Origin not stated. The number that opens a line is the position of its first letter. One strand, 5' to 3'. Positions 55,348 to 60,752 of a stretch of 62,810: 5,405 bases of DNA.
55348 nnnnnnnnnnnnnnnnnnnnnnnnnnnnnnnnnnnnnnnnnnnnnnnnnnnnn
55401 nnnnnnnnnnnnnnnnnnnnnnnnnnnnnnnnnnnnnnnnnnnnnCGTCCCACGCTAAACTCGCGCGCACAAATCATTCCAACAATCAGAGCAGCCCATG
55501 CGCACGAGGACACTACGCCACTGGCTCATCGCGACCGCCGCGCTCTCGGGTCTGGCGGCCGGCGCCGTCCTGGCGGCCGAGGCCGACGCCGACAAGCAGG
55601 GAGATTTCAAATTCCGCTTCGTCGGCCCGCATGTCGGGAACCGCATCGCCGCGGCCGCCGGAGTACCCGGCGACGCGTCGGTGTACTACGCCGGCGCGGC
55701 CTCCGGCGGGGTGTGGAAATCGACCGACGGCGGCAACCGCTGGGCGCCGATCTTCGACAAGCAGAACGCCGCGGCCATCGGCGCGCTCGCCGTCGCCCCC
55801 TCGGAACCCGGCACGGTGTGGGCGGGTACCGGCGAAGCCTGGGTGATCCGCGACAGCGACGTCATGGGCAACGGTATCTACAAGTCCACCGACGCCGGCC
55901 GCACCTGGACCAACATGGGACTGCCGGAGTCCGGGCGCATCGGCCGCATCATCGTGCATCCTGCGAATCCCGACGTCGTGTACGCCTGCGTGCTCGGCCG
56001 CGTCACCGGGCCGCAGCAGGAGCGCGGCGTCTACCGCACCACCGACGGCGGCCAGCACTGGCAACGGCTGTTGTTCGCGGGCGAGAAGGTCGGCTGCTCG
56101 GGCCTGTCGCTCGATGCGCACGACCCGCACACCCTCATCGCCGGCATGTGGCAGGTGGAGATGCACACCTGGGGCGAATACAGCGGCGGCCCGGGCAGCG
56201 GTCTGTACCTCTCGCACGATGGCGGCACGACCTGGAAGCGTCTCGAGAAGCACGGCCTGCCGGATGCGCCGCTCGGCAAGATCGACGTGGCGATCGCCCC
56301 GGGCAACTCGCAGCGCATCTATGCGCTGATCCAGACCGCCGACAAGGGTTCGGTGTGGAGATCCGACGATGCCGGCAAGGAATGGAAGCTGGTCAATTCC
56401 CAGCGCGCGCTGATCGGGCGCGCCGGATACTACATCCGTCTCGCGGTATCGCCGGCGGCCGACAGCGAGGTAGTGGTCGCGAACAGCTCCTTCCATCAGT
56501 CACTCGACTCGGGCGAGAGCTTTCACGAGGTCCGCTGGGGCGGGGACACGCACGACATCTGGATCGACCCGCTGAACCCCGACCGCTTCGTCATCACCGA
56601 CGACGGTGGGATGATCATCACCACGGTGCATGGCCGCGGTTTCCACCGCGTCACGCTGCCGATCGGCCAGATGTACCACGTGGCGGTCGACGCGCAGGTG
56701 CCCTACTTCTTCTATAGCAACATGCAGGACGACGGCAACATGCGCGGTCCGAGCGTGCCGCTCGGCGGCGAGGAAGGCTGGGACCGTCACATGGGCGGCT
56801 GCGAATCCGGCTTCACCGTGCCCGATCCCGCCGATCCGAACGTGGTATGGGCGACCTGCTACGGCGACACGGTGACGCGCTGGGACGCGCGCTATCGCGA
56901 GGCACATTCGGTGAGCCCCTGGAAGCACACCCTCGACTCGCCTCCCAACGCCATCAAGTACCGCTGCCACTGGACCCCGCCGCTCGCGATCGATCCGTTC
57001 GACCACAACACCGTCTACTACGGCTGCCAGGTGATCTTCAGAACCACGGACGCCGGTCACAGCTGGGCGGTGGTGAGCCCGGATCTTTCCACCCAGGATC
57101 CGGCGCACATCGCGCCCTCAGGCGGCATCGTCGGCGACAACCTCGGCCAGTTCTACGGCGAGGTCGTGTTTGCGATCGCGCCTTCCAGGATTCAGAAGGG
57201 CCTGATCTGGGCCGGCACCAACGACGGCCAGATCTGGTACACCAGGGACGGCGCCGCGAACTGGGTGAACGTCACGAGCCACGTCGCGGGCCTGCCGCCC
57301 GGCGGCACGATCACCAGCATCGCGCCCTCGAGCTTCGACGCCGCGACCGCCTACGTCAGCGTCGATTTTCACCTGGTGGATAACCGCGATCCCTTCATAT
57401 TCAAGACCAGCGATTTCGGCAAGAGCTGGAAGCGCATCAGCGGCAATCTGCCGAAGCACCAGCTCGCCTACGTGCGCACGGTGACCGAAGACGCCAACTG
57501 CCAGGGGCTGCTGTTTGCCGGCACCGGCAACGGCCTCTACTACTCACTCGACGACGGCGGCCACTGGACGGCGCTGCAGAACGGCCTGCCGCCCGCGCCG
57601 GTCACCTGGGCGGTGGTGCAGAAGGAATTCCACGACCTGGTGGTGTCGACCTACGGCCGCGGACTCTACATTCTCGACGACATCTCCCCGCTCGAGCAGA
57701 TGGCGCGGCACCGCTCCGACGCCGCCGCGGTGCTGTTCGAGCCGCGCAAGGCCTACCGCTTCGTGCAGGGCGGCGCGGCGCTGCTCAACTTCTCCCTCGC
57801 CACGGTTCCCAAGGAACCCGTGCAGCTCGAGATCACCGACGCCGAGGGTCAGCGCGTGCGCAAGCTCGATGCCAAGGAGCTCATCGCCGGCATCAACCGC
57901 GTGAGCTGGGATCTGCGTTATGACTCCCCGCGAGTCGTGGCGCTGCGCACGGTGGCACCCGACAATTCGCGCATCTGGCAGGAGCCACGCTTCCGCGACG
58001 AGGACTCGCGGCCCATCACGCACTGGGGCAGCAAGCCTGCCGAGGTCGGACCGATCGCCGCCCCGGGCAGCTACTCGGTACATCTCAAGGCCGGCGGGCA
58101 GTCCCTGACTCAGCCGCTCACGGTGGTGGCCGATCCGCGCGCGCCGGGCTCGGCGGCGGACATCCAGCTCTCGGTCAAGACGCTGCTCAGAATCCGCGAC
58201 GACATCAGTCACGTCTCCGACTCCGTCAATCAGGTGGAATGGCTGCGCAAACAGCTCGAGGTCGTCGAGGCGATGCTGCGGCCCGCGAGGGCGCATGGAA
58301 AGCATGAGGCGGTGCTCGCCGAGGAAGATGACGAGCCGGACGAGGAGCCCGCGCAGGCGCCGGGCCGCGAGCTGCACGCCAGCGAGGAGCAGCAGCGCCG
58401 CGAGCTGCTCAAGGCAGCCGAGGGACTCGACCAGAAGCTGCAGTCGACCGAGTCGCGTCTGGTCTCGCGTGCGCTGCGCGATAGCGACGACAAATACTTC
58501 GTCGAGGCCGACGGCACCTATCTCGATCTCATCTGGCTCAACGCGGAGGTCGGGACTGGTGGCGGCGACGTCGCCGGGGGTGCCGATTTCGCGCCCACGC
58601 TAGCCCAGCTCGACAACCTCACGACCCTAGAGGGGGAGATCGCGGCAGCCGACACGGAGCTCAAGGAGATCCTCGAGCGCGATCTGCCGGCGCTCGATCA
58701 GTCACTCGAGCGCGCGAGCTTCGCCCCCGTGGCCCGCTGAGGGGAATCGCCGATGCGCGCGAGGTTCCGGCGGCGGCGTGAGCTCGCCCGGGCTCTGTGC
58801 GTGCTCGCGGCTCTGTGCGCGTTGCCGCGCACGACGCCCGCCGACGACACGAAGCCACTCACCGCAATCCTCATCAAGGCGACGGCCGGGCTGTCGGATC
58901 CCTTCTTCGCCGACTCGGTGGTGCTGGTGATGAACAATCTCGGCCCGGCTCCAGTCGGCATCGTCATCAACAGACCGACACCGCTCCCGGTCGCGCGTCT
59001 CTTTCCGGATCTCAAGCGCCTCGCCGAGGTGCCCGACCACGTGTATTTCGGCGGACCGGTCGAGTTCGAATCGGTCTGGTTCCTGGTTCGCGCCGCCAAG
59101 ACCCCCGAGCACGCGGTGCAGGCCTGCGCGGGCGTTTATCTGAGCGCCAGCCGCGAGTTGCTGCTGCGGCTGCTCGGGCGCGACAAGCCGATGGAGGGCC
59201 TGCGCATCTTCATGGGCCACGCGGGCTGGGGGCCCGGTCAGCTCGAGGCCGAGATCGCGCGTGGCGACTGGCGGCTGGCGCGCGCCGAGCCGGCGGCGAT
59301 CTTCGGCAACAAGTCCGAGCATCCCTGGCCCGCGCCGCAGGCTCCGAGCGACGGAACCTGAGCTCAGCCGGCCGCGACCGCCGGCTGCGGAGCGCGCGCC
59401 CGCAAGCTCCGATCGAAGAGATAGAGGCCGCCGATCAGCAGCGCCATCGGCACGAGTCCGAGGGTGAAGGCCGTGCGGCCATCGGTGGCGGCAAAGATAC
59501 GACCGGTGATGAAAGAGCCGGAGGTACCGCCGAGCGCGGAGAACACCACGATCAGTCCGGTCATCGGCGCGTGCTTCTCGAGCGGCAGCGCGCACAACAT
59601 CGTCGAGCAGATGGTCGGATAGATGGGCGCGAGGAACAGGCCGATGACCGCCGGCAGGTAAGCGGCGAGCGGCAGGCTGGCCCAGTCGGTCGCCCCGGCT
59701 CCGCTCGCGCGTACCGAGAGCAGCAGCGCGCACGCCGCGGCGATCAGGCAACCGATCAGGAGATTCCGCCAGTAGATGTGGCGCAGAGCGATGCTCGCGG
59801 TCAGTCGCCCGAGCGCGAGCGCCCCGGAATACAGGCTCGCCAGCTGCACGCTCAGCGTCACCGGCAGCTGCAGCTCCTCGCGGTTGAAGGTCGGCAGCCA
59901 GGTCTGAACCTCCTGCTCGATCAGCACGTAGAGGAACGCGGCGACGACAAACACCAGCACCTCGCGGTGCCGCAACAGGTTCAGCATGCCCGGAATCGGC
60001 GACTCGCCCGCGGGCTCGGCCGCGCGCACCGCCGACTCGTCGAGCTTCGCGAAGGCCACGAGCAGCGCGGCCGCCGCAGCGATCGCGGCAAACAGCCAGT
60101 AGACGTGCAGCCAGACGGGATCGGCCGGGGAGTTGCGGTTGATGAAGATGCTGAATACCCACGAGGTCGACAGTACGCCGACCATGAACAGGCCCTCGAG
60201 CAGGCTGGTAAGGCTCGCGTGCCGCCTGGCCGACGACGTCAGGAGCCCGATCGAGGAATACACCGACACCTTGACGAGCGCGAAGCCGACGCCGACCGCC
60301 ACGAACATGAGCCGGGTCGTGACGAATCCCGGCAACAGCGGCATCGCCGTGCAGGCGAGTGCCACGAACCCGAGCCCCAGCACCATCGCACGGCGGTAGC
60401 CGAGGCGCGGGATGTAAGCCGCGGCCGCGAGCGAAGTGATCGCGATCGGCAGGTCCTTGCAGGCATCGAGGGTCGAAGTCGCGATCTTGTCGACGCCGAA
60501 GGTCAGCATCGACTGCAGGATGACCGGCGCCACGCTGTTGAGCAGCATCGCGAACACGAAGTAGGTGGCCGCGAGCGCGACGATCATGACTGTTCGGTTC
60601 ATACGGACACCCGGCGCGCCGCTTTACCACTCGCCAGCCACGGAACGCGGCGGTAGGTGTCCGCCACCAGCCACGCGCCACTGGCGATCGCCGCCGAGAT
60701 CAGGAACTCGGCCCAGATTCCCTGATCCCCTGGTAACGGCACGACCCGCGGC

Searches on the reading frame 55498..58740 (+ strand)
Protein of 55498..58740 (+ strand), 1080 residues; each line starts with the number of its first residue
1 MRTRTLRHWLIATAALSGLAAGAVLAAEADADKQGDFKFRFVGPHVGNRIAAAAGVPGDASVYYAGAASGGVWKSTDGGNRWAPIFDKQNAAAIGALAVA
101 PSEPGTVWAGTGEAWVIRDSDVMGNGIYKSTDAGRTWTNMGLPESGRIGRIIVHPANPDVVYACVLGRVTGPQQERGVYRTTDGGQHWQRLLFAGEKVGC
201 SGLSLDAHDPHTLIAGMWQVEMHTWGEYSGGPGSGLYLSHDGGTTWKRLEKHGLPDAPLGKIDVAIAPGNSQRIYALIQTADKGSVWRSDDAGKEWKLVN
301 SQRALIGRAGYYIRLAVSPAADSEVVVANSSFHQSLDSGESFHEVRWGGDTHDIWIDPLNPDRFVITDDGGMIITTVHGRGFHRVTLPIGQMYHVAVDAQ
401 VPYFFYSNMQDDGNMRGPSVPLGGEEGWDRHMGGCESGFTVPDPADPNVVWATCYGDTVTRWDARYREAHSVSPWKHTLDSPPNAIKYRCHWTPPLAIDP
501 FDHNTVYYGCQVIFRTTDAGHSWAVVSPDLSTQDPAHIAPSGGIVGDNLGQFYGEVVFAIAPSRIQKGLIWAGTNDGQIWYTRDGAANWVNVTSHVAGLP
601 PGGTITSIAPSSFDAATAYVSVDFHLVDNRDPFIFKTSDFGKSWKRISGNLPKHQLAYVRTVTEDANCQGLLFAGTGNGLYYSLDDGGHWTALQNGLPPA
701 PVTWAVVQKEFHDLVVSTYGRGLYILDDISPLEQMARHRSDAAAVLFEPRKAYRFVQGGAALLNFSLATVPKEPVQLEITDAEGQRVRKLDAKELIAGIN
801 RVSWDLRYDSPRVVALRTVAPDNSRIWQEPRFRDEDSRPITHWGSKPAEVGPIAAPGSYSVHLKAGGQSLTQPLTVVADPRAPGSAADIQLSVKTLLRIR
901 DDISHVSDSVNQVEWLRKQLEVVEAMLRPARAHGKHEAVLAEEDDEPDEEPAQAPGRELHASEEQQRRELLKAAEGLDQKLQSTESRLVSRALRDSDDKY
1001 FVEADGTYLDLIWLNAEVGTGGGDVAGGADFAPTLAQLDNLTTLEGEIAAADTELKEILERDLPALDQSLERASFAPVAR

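Call 21: search_protein_families(library=pfam, proteins=[window:55498-58740:+], max_evalue=0.001)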
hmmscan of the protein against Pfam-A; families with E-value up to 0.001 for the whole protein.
window:55498-58740:+ (1080 aa): 5 families
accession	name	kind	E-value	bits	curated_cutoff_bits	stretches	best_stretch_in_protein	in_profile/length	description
PF15902.12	Sortilin-Vps10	-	1.1e-29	103.9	33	3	72-192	3-113/446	Sortilin, neurotensin receptor 3,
PF02012.26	BNR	-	6.9e-06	25.7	27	0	237-248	1-12/12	BNR/Asp-box repeat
PF13860.13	FlgD_ig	-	5e-05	23.6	27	1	771-805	21-55/79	FlgD Ig-like domain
PF13088.12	BNR_2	-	5.4e-05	23.1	31.4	0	175-300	80-202/277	BNR repeat-like domain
PF15899.11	BNR_6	-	0.00029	21.1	27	0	634-647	1-14/14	BNR-Asp box repeat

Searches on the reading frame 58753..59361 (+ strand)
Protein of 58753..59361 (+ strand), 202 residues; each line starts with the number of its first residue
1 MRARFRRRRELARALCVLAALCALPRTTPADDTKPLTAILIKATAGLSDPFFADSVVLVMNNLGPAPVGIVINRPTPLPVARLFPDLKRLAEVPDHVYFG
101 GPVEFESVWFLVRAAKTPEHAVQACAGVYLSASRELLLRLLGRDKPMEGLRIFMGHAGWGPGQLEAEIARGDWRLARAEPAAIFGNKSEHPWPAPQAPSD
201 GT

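Call 21: search_protein_families(library=pfam, proteins=[window:58753-59361:+], max_evalue=0.001)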
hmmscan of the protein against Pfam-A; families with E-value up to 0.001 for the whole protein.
window:58753-59361:+ (202 aa): 1 family
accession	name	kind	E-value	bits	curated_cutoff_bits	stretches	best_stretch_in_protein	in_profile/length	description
PF02622.21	DUF179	-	5.7e-32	111.3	27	1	46-193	2-150/157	AlgH-like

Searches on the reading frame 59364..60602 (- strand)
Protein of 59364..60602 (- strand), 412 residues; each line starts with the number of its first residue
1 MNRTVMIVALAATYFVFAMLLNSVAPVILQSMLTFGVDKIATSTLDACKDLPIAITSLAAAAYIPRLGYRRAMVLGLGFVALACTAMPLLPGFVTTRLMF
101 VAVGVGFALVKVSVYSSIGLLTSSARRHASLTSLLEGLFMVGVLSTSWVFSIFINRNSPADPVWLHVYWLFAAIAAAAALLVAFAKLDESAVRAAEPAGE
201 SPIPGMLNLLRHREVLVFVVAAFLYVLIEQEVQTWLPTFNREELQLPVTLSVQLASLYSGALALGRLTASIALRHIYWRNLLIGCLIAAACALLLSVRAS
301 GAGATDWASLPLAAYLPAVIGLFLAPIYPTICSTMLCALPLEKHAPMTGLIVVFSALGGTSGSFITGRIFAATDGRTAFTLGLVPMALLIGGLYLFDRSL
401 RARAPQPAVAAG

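Call 21: search_protein_families(library=pfam, proteins=[window:59364-60602:-], max_evalue=0.001)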
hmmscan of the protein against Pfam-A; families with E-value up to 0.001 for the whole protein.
window:59364-60602:- (412 aa): 1 family
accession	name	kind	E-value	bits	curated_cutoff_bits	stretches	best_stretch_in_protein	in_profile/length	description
PF07690.21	MFS_1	-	1e-22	81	33.4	1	11-360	2-344/347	Major Facilitator Superfamily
